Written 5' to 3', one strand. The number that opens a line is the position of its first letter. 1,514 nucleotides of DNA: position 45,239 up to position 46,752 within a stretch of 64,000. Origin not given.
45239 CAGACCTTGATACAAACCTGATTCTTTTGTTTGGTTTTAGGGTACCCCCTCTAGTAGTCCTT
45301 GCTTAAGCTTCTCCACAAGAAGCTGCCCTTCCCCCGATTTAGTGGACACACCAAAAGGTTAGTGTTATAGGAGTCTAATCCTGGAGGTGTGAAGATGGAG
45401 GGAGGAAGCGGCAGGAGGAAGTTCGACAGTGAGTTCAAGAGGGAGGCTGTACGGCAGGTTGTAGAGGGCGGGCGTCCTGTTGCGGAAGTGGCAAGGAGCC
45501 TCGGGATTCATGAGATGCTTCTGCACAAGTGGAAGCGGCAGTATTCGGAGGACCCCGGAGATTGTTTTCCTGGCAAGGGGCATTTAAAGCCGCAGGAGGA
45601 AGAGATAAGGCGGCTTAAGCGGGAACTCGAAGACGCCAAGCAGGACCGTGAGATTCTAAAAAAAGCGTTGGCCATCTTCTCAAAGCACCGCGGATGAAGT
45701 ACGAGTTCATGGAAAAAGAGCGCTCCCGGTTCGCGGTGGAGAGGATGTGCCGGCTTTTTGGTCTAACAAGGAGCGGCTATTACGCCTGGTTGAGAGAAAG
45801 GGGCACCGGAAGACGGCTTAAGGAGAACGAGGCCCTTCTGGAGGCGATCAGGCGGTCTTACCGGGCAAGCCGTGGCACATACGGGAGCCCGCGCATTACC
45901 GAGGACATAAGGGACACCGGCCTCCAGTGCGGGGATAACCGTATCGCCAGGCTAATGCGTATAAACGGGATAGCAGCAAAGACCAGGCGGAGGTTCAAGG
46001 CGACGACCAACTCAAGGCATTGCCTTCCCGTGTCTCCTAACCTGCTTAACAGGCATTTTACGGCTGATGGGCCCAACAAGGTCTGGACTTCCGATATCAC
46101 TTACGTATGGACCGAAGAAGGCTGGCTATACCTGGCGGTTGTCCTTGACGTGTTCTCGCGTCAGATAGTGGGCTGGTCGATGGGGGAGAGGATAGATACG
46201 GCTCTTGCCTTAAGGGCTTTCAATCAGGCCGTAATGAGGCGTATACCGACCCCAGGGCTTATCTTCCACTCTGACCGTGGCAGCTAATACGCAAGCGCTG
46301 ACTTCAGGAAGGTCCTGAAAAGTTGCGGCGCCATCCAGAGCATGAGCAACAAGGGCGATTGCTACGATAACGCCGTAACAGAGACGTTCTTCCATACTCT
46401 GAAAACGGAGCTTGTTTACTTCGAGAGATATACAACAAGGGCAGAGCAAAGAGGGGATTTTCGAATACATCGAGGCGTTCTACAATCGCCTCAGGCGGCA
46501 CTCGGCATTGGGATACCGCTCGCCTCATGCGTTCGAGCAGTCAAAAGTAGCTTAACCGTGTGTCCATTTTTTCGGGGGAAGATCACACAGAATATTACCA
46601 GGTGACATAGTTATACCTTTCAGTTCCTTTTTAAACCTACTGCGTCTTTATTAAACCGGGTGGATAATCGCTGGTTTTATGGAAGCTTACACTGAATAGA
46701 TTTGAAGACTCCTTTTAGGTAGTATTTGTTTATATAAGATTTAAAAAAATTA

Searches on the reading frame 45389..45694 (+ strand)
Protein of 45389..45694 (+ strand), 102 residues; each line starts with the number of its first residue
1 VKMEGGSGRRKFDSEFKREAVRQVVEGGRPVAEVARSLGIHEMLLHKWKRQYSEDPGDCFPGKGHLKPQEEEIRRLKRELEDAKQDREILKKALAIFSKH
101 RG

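Call 65: search_protein_families(library=pfam, proteins=[window:45389-45694:+], max_evalue=0.01)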
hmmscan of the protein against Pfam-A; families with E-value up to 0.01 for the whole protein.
window:45389-45694:+ (102 aa): 6 families
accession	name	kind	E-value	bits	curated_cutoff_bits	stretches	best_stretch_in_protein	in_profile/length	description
PF01527.26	HTH_Tnp_1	-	2.4e-21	76.2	24.1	1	8-80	3-74/75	Transposase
PF13384.12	HTH_23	-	7.7e-05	22.8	24.6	1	18-54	8-43/50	Homeodomain-like domain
PF13518.12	HTH_28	-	0.00098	19.6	25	1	16-52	1-36/52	Helix-turn-helix domain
PF09177.16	STX6_10_61_N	-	0.0058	17.6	29.4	1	32-100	8-70/99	Syntaxin 6/10/61, N-terminal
PF24627.1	PUMA_CC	-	0.0075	16.7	30.1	0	65-95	23-53/74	PUMA coiled-coil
PF25366.1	RUFY4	-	0.0092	16.7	27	0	63-94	15-46/90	RUFY4-like domain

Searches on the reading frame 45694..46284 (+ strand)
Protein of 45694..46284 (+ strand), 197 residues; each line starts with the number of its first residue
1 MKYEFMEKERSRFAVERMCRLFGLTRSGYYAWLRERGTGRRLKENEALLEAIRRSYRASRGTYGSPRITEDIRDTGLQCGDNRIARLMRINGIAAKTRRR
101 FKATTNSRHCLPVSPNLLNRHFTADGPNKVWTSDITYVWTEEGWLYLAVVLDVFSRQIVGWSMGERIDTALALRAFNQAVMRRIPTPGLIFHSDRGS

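Call 65: search_protein_families(library=pfam, proteins=[window:45694-46284:+], max_evalue=0.01)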
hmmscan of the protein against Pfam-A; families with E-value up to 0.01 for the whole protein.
window:45694-46284:+ (197 aa): 2 families
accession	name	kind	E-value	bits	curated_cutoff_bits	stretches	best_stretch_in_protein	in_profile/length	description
PF13276.12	HTH_21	-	2.2e-19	69.9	28.1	1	44-101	2-60/60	HTH-like domain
PF00665.32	rve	-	1.4e-18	67.5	32.6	1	126-197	3-76/102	Integrase core domain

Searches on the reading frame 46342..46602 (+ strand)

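Call 65: search_protein_families(library=pfam, proteins=[window:46342-46602:+], max_evalue=0.01)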
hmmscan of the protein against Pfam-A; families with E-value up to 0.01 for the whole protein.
window:46342-46602:+ (87 aa): 1 family
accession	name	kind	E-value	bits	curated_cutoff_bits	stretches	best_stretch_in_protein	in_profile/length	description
PF13333.12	rve_2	-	0.0025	18.4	22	1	14-35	1-22/56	Integrase core domain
